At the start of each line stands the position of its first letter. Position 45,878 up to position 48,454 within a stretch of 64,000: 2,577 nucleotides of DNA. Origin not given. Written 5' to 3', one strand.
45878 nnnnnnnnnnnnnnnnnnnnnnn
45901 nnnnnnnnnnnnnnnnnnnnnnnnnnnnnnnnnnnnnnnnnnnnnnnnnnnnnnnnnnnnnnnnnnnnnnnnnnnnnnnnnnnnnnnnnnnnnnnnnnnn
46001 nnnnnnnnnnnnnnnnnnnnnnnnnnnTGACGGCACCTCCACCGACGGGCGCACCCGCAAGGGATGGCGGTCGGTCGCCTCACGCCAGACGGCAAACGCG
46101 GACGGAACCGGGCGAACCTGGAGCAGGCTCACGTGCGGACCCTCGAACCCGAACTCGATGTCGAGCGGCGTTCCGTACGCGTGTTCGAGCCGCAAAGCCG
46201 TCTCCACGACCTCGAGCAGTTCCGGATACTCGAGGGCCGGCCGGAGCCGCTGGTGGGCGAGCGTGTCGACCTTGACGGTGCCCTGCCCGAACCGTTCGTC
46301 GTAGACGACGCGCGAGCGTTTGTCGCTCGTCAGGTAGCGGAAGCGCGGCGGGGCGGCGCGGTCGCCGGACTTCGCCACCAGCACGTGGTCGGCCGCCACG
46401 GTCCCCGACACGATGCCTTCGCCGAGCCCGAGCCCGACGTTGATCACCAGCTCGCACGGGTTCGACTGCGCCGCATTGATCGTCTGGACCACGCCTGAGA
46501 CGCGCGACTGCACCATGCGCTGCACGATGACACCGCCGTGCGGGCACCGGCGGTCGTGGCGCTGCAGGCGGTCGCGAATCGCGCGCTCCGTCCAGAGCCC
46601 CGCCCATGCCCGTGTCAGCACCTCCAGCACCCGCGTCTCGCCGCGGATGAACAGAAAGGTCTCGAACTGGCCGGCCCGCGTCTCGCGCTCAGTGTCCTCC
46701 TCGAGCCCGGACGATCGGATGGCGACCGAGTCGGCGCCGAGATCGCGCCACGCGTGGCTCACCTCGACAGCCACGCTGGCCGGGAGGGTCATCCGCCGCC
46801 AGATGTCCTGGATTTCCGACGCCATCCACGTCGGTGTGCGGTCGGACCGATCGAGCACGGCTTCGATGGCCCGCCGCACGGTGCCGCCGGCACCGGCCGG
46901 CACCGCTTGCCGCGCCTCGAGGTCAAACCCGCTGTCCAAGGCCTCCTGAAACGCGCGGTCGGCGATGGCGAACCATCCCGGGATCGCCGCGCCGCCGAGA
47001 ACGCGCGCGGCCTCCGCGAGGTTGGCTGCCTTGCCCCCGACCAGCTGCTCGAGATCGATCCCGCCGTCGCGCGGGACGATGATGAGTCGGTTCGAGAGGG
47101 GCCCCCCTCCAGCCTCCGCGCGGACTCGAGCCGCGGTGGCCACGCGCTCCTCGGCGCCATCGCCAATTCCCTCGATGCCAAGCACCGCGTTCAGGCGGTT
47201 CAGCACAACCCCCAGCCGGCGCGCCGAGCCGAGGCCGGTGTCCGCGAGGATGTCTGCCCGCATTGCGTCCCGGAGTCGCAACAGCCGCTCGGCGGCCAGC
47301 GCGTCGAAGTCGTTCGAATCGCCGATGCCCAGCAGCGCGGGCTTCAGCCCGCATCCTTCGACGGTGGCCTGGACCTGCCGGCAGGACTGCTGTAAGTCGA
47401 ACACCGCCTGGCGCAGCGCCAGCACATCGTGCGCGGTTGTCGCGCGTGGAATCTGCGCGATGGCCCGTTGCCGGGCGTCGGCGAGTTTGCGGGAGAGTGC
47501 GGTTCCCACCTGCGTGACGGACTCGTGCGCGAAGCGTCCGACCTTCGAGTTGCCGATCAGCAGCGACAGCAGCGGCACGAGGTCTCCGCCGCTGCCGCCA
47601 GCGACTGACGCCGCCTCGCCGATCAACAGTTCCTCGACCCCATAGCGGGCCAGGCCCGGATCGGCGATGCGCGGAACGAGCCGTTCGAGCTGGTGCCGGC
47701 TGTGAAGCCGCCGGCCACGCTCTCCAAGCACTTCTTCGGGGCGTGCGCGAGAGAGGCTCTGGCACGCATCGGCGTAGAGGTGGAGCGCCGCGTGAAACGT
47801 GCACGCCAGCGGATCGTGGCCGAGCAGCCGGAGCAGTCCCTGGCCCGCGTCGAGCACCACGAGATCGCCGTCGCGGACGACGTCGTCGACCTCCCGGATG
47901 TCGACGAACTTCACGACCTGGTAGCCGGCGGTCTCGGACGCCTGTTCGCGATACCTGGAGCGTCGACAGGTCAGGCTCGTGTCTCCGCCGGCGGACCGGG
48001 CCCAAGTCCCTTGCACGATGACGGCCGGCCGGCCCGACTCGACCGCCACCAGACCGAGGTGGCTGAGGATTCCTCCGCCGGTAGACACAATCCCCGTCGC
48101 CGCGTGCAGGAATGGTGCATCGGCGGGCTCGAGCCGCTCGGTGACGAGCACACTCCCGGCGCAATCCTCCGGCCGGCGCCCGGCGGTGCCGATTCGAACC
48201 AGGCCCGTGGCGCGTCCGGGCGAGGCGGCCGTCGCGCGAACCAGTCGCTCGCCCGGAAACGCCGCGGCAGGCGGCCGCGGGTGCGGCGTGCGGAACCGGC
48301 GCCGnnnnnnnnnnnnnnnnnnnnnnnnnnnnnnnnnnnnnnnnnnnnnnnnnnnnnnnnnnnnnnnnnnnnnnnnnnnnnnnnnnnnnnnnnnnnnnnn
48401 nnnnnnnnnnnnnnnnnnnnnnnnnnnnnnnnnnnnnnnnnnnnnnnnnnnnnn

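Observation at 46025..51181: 1,718-aa dikinase-like giant with an unrecognised ~975-aa N-terminus and a glucan-water-dikinase-like domain order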

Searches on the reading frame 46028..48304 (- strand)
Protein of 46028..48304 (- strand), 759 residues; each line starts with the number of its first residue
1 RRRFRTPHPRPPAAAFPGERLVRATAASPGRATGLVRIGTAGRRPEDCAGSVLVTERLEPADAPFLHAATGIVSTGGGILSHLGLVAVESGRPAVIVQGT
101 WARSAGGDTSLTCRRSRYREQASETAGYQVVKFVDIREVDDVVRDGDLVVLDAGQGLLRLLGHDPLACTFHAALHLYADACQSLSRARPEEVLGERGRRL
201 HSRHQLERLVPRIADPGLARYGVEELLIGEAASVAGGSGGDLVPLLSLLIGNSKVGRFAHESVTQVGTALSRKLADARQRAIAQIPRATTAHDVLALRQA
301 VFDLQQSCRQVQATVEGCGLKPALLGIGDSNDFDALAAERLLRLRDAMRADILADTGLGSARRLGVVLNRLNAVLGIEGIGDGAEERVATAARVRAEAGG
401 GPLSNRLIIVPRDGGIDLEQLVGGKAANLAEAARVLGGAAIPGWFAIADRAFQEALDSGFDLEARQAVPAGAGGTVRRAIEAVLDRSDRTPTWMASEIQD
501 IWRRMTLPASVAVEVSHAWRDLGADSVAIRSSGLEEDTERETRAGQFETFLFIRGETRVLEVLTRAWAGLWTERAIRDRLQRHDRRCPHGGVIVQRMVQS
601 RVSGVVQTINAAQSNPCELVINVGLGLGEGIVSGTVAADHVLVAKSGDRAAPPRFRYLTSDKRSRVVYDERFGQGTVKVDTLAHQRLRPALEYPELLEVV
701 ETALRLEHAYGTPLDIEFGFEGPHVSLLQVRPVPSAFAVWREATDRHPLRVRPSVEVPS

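Call 42: predict_structure(alignment_id=A2)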
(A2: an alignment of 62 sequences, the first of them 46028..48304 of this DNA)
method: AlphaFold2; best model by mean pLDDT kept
length: 759 residues; sequences in the alignment: 62
mean_pLDDT: 87.9   pTM: 0.88
mean pLDDT of the five models: 87.9, 87.1, 86.0, 86.0, 84.6
residues with pLDDT >= 90: 474; 70-90: 222; 50-70: 47; < 50: 16
segments of 3 or more residues with pLDDT < 50: 1-8, 754-759
pLDDT, mean of each block of 10 residues (from residue 1): 46 80 88 95 91 89 87 78 69 90 89 89 84 88 96 92 96 94 92 95 96 96 93 66 94 97 93 91 94 95 91 93 78 91 95 83 90 88 84 75 90 89 93 93 97 94 59 80 91 93 94 98 95 77 66 94 93 85 85 95 94 88 90 84 86 89 91 89 92 96 95 94 94 86 87 46
secondary structure, 60 per line:
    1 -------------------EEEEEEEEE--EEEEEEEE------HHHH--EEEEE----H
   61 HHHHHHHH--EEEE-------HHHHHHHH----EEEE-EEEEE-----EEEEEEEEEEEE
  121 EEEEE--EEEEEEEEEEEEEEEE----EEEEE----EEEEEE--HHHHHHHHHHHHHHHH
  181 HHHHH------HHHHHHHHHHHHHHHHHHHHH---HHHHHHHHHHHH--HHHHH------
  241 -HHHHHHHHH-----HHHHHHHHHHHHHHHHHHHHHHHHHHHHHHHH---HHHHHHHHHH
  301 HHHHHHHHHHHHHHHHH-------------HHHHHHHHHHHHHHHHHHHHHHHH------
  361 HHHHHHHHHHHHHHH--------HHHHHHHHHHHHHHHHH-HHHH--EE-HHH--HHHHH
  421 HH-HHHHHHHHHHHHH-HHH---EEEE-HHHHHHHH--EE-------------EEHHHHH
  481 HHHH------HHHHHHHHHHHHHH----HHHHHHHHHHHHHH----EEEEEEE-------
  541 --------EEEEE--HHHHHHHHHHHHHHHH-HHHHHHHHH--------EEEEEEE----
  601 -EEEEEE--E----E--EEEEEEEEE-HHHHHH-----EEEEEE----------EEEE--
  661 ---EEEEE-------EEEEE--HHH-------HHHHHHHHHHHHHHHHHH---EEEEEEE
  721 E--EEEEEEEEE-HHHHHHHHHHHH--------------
elements in order (helices of 4 or more, strands of 3 or more residues): E20-28 E31-38 H45-48 E51-55 H60-68 E71-74 H82-89 E94-97 E99-103 E109-125 E128-143 E148-152 E157-162 H165-185 H192-212 H216-227 H230-234 H242-250 H256-287 H291-317 H331-354 H361-375 H384-400 H402-405 H416-422 H424-436 E444-447 H449-456 H476-484 H491-504 H509-522 E527-533 E549-553 H556-571 H573-581 E590-596 E602-607 E618-626 H628-633 E639-644 E655-658 E664-668 E676-680 H693-710 E714-721 E724-732 H734-745
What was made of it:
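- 47816..48256 (-): Swivel (PEP-utilizers mobile) domain, aa ~976-1122, with a family-specific ~35-aa beta-hairpin insertion. AF2 strands in call 42.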

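Call 44: fold_search(model_id=the predicted structure, library=pdb)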
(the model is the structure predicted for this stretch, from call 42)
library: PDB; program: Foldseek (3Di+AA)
matches with E <= 10: 640; with E <= 0.001: 25
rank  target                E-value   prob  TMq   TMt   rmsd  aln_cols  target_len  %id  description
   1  5hv6_A                2.0e-17  1.00  0.37  0.88   3.3       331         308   25  The ATP binding domain of rifampin phosphotransferase from Listeria monocytogenes (released 2016-03-30)
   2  5hv1                  9.8e-17  1.00  0.37  0.34   3.4       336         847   24  Rifampin phosphotransferase in complex with AMPPNP and rifampin from Listeria monocytogenes (released 2016-03-30)
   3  5hv3                  2.7e-16  1.00  0.38  0.34   3.7       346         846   23  Rifampin phosphotransferase G527Y mutant in complex with AMPPNP from Listeria monocytogenes (released 2016-03-30)
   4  5hv2                  5.2e-16  1.00  0.36  0.32   3.5       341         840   23  Rifampin phosphotransferase G527Y mutant from Listeria monocytogenes (released 2016-03-30)
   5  2ols                  6.3e-16  1.00  0.38  0.40   2.6       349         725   28  The crystal structure of the phosphoenolpyruvate synthase from Neisseria meningitidis (released 2007-02-20)
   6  9goj                  9.7e-16  1.00  0.31  0.62   5.9       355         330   24  Crystal structure of HpeI from Rhodococcus rhodochrous GD02 (released 2025-05-21)
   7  5hv6_B                1.8e-15  1.00  0.35  0.87   3.4       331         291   21  The ATP binding domain of rifampin phosphotransferase from Listeria monocytogenes (released 2016-03-30)
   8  5fbs                  2.8e-14  1.00  0.34  0.33   2.7       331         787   22  Crystal structure of rifampin phosphotransferase RPH-Lm from Listeria monocytogenes in complex with ADP and magnesium (released 2016-01-13)
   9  5fbt                  2.2e-07  1.00  0.27  0.27   5.0       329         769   17  Crystal structure of rifampin phosphotransferase RPH-Lm from Listeria monocytogenes in complex with rifampin (released 2015-12-30)
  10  5jvj_B                1.7e-05  1.00  0.12  0.12  22.4       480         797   12  C4-type pyruvate phosphate dikinase: different conformational states of the nucleotide binding domain in the dimer (released 2017-04-05)
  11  2r82                  2.5e-05  1.00  0.20  0.17  18.2       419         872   16  Pyruvate phosphate dikinase (PPDK) triple mutant R219E/E271R/S262D adapts a second conformational state (released 2008-01-01)
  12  1kbl                  3.0e-05  1.00  0.21  0.19  18.0       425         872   14  PYRUVATE PHOSPHATE DIKINASE (released 2002-01-30)
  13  5jvl_A                3.7e-05  1.00  0.12  0.10  22.6       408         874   14  C4-type pyruvate phospate dikinase: nucleotide binding domain with bound ATP analogue (released 2017-04-05)
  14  5jvl_C                4.6e-05  1.00  0.12  0.10  21.6       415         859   14  C4-type pyruvate phospate dikinase: nucleotide binding domain with bound ATP analogue (released 2017-04-05)
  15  5jvj_A                6.0e-05  1.00  0.12  0.10  21.8       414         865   14  C4-type pyruvate phosphate dikinase: different conformational states of the nucleotide binding domain in the dimer (released 2017-04-05)
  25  2fm4_MODEL_1_A        8.8e-04  1.00  0.14  0.70   5.8       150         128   24  NMR structure of the phosphoryl carrier domain of pyruvate phosphate dikinase (released 2006-10-03)
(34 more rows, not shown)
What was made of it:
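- Structural match of the C-terminal half to rifampin phosphotransferase / PEP synthase ATP-grasp (E 2e-17, TMt 0.88) and to the PPDK phosphocarrier domain (call 44).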
